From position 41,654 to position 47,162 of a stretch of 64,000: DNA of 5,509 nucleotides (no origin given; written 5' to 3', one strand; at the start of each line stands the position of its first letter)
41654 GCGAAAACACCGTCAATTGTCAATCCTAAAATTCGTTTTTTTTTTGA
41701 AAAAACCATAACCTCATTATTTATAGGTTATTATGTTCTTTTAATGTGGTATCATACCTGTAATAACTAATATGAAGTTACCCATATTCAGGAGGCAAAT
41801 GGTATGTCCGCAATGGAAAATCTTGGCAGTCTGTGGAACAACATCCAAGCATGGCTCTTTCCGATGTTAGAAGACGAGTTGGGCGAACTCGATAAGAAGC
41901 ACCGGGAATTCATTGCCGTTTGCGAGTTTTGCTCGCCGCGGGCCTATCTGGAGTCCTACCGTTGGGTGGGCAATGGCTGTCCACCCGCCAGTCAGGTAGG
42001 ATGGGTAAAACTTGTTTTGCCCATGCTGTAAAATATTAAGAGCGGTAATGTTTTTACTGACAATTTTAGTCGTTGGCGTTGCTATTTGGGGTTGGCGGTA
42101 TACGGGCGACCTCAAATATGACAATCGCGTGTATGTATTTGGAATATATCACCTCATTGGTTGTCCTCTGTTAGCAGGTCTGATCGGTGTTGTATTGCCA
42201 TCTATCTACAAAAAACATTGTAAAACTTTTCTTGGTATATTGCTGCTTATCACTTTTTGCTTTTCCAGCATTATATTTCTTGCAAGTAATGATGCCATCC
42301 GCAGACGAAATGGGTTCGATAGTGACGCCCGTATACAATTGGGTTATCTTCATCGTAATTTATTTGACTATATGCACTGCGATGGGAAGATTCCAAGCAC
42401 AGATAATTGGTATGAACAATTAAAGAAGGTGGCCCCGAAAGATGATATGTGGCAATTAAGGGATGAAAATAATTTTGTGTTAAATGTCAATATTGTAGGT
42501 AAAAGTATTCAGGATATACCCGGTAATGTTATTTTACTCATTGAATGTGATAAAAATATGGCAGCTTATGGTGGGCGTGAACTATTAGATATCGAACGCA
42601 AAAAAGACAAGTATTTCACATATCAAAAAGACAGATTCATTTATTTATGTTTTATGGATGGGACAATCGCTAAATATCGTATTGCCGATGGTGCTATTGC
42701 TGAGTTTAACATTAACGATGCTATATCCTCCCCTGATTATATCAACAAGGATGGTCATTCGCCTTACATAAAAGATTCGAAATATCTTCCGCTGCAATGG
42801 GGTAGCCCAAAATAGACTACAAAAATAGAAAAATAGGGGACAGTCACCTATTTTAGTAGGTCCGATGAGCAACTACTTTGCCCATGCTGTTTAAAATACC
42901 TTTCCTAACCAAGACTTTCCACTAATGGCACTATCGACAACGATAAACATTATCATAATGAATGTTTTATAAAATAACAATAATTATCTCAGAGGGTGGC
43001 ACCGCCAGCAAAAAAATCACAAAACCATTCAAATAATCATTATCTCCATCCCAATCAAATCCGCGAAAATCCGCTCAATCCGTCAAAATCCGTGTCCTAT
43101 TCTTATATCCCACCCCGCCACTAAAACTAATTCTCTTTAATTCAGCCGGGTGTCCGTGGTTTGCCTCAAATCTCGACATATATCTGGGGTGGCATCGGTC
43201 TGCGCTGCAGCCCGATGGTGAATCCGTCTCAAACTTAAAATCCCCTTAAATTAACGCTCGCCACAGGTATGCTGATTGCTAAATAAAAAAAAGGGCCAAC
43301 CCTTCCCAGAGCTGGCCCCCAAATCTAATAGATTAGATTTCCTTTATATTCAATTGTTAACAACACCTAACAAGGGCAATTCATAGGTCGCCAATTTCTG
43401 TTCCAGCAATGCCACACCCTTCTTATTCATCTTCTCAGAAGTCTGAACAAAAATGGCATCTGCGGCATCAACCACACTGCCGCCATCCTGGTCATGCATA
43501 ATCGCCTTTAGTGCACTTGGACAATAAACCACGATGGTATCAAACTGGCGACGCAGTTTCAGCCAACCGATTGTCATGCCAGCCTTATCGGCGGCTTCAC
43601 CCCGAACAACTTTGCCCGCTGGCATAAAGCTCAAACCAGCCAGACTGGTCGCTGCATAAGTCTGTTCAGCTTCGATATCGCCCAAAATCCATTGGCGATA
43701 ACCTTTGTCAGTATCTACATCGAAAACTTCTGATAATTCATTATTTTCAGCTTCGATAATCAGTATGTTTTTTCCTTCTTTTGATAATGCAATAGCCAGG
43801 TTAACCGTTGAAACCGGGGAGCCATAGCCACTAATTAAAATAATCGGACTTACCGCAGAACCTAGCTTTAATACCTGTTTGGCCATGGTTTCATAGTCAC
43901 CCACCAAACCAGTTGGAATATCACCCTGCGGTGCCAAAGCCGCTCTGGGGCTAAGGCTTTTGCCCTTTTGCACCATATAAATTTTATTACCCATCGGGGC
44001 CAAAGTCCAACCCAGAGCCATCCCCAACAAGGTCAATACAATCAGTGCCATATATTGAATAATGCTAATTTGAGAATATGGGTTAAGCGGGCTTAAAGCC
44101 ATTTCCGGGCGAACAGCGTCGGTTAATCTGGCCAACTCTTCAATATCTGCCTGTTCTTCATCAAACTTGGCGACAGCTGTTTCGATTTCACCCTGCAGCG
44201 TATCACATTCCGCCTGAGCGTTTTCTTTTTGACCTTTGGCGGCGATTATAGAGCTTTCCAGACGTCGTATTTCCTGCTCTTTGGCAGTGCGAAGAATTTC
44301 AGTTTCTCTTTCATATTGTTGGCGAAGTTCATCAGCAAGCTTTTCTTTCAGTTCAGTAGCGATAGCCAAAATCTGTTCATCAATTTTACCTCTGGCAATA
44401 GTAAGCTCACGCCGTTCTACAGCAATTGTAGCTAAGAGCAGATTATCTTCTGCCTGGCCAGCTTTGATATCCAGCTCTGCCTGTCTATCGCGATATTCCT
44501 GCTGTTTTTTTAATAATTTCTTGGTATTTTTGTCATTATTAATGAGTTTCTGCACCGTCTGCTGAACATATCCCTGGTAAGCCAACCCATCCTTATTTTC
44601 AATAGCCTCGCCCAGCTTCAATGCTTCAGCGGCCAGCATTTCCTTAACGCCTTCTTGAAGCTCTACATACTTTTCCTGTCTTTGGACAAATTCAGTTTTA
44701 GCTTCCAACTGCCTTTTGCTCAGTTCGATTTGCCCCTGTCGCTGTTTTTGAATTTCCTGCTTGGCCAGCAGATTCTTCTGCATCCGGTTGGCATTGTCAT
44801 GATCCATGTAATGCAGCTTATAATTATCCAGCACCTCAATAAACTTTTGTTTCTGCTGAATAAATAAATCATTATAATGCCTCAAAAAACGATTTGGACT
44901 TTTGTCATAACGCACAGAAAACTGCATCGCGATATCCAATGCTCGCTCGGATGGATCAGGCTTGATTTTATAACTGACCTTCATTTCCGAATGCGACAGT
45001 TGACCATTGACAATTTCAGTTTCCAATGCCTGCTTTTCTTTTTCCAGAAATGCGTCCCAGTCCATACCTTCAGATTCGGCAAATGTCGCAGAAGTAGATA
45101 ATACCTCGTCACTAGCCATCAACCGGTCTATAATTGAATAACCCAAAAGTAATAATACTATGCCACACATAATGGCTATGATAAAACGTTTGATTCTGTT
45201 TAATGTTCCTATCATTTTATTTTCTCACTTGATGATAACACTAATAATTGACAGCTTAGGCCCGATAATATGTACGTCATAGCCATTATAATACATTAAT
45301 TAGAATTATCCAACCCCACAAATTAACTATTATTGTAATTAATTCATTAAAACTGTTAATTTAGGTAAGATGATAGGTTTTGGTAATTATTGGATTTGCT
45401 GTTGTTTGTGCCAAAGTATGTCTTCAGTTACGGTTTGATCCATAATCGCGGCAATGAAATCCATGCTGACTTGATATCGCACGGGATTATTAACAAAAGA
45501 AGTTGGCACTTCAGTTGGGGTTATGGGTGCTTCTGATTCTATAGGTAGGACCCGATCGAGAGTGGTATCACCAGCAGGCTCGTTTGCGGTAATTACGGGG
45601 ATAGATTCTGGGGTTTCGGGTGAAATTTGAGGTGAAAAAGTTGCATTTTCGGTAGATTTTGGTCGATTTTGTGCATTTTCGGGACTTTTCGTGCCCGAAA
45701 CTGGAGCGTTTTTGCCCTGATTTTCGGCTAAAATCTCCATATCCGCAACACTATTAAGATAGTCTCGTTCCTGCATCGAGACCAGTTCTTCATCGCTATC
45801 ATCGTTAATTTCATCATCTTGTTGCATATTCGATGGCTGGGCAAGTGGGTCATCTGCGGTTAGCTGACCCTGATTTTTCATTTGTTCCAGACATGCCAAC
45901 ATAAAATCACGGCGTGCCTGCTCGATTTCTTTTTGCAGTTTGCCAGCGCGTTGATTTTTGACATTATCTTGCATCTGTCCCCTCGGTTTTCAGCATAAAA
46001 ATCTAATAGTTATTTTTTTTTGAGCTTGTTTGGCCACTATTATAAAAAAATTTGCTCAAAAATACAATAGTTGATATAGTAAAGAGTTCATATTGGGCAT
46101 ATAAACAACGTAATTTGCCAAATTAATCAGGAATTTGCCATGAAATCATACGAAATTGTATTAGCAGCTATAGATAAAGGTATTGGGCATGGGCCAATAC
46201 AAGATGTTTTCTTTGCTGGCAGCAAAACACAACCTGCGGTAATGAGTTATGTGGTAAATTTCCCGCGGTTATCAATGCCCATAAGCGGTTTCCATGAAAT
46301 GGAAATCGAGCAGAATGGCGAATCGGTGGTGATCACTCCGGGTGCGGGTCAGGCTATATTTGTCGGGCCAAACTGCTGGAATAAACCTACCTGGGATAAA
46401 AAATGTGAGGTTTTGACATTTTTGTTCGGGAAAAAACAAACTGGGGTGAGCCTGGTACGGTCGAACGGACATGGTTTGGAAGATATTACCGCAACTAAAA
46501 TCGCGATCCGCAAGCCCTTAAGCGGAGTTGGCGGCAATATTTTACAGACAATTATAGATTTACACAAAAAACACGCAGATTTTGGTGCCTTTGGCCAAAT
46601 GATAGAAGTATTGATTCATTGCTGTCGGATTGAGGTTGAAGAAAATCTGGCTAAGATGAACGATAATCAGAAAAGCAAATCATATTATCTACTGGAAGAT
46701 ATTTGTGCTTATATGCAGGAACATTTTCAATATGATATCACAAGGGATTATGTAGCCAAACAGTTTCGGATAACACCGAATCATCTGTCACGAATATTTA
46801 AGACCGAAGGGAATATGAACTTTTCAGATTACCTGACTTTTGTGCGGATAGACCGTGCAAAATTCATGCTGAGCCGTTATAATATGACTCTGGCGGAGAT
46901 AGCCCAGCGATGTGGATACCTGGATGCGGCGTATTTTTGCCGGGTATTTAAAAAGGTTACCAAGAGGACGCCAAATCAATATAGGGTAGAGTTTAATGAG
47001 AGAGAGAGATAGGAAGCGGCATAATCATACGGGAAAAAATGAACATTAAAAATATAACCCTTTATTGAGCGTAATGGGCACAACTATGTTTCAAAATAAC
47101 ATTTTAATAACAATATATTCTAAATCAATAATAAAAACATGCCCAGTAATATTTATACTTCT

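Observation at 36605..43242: Dispersed two-module hairpin repeat family with compensatory stem changes (MITE/REP-like or a small-RNA family)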

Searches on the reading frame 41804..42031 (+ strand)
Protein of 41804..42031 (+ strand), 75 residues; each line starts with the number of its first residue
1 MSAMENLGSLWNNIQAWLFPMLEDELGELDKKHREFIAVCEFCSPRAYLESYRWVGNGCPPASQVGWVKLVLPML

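Call 28: search_protein_families(library=pfam, proteins=[window:41804-42031:+], max_evalue=0.01)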
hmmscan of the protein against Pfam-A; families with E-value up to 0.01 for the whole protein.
window:41804-42031:+ (75 aa): 0 families

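Call 72: search_protein_families(library=ncbifam, proteins=[window:41804-42031:+], max_evalue=0.1)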
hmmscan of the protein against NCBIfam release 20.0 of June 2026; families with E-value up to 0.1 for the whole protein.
window:41804-42031:+ (75 aa): 0 families

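Call 73: find_homologous_proteins(query=window:41804-42028:+, max_evalue=0.001)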
Query seq(75 aa) (75 aa): 30 proteins with E <= 0.001 among 30 candidates.
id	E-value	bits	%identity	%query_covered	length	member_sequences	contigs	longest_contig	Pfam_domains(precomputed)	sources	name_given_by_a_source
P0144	1.8e-46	173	100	100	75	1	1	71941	-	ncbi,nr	ncbi:MAG: hypothetical protein JEZ07_03545 [Phycisphaerae bacterium]|nr:hypothetical protein [Phycis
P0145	1.8e-38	148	89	96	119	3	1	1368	PF05598.17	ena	-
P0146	2.8e-34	134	79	96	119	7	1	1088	-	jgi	jgi:hypothetical protein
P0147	5.4e-34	133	81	92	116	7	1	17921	-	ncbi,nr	ncbi:MAG: hypothetical protein JEZ07_16500 [Phycisphaerae bacterium]|nr:hypothetical protein [Phycis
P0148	2.8e-33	131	75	96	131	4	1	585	PF05598.17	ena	-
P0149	7.4e-32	127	77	92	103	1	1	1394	-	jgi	-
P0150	1.5e-31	126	69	96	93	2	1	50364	-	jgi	jgi:hypothetical protein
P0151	5.5e-30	121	71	96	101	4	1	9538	-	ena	-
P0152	2.4e-27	112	80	80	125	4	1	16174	-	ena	-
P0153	3.9e-27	111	68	88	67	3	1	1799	-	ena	-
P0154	5.5e-27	111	67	92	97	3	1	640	-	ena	-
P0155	1.9e-24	103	61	92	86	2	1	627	-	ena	-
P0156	5.6e-24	101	65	84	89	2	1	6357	-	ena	-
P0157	7.6e-24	101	60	96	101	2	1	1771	-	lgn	-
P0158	1.5e-23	100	69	83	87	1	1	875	-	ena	-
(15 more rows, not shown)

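Call 74: find_encoding_contigs(protein=P0147, flank=10000, max_places=6)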
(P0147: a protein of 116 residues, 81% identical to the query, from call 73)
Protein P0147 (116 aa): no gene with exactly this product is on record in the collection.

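Call 75: find_encoding_contigs(protein=P0145, flank=10000, max_places=6)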
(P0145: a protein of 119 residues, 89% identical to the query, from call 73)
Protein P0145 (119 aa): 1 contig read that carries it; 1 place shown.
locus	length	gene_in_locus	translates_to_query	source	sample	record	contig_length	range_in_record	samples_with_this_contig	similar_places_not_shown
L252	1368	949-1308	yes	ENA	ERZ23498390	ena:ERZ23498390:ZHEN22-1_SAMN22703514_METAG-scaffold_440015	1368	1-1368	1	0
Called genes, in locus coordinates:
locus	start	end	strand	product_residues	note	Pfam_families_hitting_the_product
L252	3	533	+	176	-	?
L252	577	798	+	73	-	-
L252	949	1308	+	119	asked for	PF05598:DUF772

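Call 77: find_encoding_contigs(protein=P0152, flank=10000, max_places=4)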
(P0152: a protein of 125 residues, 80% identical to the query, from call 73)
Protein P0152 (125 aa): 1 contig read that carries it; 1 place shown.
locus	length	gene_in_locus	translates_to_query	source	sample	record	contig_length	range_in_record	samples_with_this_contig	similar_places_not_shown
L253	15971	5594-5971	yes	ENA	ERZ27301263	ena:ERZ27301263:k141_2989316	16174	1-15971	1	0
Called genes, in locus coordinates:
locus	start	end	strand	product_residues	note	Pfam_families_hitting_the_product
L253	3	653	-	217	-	?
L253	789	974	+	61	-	-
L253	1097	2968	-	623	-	PF17829:GH115_C (faint)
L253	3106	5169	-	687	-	PF16586:DUF5060, PF12904:Collagen_bind_2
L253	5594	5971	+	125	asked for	-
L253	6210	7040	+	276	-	PF06439:3keto-disac_hyd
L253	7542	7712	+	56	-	-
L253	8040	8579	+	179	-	PF04542:Sigma70_r2, PF05263:DUF722 (weak), PF08281:Sigma70_r4_2 (weak)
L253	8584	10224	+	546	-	PF04773:FecR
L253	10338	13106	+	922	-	PF13385:Laminin_G_3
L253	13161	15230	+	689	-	-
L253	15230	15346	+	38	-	-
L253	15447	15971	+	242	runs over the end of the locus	?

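Call 78: find_encoding_contigs(protein=P0150, flank=10000, max_places=4)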
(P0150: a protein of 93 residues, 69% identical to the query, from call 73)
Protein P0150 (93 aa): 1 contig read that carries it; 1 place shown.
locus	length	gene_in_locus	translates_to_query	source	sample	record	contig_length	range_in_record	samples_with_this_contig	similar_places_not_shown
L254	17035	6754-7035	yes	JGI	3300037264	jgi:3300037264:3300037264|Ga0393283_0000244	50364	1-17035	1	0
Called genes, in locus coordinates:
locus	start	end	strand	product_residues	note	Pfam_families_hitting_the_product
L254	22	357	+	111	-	-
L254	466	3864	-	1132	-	PF00150:Cellulase (weak), PF14315:DUF4380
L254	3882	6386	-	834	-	PF01120:Alpha_L_fucos, PF14871:GHL6, PF00754:F5_F8_type_C, PF22633:F5_F8_type_C_2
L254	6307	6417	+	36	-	-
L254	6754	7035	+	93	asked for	-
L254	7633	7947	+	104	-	-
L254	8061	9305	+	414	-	PF01011:PQQ (weak), PF13570:Beta-prop_ACSF4, PF13360:PQQ_2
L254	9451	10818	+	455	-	PF01408:GFO_IDH_MocA, PF22725:GFO_IDH_MocA_C3 (faint), PF19051:GFO_IDH_MocA_C2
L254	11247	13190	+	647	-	PF13188:PAS_8 (faint), PF00989:PAS, PF08448:PAS_4, PF08447:PAS_3, PF13426:PAS_9, PF00989:PAS, PF13426:PAS_9, PF02518:HATPase_c, +1 more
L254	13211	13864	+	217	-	PF00072:Response_reg, PF08281:Sigma70_r4_2 (weak), PF00196:GerE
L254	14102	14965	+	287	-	PF04542:Sigma70_r2, PF04545:Sigma70_r4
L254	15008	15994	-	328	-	PF00892:EamA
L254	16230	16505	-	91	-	PF02922:CBM_48 (weak), PF16561:AMPK1_CBM, PF22058:X25_BaPul_like (weak)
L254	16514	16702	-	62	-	-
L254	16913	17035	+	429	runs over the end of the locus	PF01011:PQQ (faint), PF13360:PQQ_2, PF13570:Beta-prop_ACSF4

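Call 79: find_encoding_contigs(protein=P0151, flank=10000, max_places=4)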
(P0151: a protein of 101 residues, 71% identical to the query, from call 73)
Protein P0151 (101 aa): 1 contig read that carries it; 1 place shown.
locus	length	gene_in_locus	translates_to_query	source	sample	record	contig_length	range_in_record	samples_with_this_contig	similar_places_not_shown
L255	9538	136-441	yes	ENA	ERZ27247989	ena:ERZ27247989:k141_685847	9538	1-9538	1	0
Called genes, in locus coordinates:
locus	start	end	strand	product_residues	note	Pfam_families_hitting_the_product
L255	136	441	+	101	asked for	-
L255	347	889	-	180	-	-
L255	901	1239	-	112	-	-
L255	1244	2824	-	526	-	PF03781:FGE-sulfatase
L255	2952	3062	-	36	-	-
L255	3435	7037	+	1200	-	PF02210:Laminin_G_2 (faint), PF16586:DUF5060, PF13385:Laminin_G_3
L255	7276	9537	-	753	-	?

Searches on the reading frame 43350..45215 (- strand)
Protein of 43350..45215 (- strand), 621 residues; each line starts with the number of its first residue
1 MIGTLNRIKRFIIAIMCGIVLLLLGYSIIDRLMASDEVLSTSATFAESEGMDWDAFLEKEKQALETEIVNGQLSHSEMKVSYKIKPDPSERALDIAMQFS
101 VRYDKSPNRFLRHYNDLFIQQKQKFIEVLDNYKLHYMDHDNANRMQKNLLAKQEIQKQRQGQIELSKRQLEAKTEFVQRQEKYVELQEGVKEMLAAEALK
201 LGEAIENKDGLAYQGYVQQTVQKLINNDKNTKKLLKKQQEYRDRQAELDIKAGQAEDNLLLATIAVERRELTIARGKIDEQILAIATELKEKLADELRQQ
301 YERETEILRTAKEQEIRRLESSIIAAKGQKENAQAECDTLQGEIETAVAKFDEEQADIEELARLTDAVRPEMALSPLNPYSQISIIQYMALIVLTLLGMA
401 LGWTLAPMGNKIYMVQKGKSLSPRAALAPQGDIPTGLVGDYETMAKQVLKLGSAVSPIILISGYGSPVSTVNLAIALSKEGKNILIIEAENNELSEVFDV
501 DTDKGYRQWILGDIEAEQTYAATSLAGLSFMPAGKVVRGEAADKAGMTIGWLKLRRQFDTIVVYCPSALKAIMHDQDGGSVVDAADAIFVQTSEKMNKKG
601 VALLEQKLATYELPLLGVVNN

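Call 28: search_protein_families(library=pfam, proteins=[window:43350-45215:-], max_evalue=0.01)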
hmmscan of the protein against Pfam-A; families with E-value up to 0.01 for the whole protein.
window:43350-45215:- (621 aa): 1 family
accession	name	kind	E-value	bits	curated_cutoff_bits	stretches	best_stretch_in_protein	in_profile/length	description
PF06564.18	CBP_BcsQ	-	0.0022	18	21.3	1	463-572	12-130/234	Cellulose biosynthesis protein BcsQ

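Call 72: search_protein_families(library=ncbifam, proteins=[window:43350-45215:-], max_evalue=0.1)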
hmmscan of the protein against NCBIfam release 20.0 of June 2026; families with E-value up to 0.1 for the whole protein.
window:43350-45215:- (621 aa): 5 families
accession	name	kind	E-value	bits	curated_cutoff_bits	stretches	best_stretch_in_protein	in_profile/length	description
TIGR01007.1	eps_fam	subfamily_domain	1.4e-08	34.5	108.05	1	465-620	30-187/204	polysaccharide biosynthesis tyrosine autokinase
TIGR03029.1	EpsG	equivalog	6.5e-08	32.1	313.8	1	462-619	113-271/274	chain length determinant protein tyrosine kinase EpsG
TIGR03018.1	pepcterm_TyrKin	hypoth_equivalog_domain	1.4e-05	24.5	230.65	1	461-537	44-124/207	XrtA-associated tyrosine autokinase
TIGR03371.1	cellulose_yhjQ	equivalog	0.00066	19.2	157.85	1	463-553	12-104/246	cellulose biosynthesis protein BcsQ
NF053622.1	ATPseBagAMYCTU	equivalog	0.086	12.3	400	1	469-502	23-57/325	ATPase BagA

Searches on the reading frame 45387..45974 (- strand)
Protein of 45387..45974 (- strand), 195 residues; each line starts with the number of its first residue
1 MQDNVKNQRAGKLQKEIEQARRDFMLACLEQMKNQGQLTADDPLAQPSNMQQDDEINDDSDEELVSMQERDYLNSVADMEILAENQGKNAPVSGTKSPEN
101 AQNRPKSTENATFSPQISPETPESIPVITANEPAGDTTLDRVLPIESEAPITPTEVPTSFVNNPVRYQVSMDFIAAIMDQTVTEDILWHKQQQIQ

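Call 28: search_protein_families(library=pfam, proteins=[window:45387-45974:-], max_evalue=0.01)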
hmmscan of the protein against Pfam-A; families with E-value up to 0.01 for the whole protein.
window:45387-45974:- (195 aa): 0 families

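Call 72: search_protein_families(library=ncbifam, proteins=[window:45387-45974:-], max_evalue=0.1)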
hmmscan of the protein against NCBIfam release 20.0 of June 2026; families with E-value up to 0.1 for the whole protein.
window:45387-45974:- (195 aa): 1 family
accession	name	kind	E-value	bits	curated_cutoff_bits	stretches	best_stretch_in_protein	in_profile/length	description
NF040983.1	BimA_second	exception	0.03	13.2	600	1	91-159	101-165/381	trimeric autotransporter actin-nucleating factor BimA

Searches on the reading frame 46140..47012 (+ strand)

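Call 37: search_protein_families(library=pfam, proteins=[window:46140-47012:+], max_evalue=0.001)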
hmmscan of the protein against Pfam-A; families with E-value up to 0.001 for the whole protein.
window:46140-47012:+ (290 aa): 2 families
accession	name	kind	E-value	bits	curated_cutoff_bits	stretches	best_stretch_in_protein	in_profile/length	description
PF12833.13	HTH_18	-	1e-20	74.2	33.6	1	206-282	2-78/80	Helix-turn-helix domain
PF00165.29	HTH_AraC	-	1.2e-13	51.3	26.6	1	248-282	8-41/42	Bacterial regulatory helix-turn-helix proteins, AraC family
